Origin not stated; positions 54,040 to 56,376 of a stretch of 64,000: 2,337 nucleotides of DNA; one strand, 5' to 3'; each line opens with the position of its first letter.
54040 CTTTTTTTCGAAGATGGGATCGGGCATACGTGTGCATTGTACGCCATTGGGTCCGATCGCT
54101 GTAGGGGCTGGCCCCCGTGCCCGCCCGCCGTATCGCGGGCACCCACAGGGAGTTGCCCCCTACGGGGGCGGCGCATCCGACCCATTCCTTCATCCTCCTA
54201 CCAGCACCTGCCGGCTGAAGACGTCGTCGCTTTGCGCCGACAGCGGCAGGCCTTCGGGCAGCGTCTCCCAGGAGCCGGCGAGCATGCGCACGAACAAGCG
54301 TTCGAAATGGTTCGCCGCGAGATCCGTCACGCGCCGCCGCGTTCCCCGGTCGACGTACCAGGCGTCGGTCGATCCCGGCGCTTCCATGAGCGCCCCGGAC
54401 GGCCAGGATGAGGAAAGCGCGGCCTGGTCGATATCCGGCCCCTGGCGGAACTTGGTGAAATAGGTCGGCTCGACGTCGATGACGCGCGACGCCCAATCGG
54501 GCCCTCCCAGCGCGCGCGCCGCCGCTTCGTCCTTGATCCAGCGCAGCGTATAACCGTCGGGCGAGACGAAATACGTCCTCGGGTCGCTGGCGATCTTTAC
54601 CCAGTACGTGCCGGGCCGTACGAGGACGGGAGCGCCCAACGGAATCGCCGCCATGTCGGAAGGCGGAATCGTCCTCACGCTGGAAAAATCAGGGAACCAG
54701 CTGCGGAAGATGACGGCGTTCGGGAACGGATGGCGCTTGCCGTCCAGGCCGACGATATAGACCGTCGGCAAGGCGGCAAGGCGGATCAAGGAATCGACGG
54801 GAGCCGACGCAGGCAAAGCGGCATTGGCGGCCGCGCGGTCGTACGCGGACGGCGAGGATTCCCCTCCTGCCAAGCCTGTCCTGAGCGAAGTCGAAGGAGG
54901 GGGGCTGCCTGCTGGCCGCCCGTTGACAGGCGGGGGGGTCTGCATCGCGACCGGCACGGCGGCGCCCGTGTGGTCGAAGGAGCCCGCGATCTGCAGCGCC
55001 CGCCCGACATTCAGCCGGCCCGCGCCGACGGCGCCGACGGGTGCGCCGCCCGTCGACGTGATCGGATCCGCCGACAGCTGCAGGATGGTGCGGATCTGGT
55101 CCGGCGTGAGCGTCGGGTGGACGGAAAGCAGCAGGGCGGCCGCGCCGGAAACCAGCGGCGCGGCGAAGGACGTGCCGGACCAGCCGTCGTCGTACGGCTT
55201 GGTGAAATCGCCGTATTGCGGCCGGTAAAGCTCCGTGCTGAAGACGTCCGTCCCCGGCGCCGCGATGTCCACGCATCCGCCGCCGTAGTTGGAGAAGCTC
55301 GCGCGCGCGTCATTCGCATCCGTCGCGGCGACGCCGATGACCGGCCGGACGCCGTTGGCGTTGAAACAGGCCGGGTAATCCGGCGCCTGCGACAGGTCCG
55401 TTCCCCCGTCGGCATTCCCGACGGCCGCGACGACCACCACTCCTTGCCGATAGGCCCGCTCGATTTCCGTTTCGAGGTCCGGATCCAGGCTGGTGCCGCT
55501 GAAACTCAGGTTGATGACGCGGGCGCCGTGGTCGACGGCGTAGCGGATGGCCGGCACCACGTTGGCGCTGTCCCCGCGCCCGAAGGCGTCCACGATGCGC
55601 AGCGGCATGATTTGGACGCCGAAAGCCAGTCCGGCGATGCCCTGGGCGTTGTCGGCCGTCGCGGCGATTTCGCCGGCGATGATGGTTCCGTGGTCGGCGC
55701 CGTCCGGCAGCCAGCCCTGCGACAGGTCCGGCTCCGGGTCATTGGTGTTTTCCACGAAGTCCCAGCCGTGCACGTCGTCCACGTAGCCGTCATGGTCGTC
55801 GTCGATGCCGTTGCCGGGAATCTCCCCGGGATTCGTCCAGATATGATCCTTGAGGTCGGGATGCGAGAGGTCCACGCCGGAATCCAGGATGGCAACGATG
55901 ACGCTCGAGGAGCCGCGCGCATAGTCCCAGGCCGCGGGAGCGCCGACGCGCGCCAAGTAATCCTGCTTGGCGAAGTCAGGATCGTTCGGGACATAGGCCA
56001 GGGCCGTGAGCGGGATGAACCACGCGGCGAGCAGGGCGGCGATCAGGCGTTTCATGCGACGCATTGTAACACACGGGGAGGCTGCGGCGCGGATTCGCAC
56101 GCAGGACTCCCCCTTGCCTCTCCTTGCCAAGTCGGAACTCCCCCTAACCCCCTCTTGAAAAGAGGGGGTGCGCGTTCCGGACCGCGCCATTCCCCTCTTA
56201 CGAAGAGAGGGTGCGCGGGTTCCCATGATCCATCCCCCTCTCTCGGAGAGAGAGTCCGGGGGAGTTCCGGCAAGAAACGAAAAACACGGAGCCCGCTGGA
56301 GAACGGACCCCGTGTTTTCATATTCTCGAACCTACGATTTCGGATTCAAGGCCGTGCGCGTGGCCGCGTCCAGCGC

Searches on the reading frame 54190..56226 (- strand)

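Call 75: search_protein_families(library=pfam, proteins=[window:54190-56226:-], max_evalue=0.001)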
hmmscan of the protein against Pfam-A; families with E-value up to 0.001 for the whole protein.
window:54190-56226:- (678 aa): 1 family
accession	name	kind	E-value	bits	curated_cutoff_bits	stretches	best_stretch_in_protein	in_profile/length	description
PF00082.27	Peptidase_S8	-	4e-53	181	21.8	1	107-387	2-274/288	Subtilase family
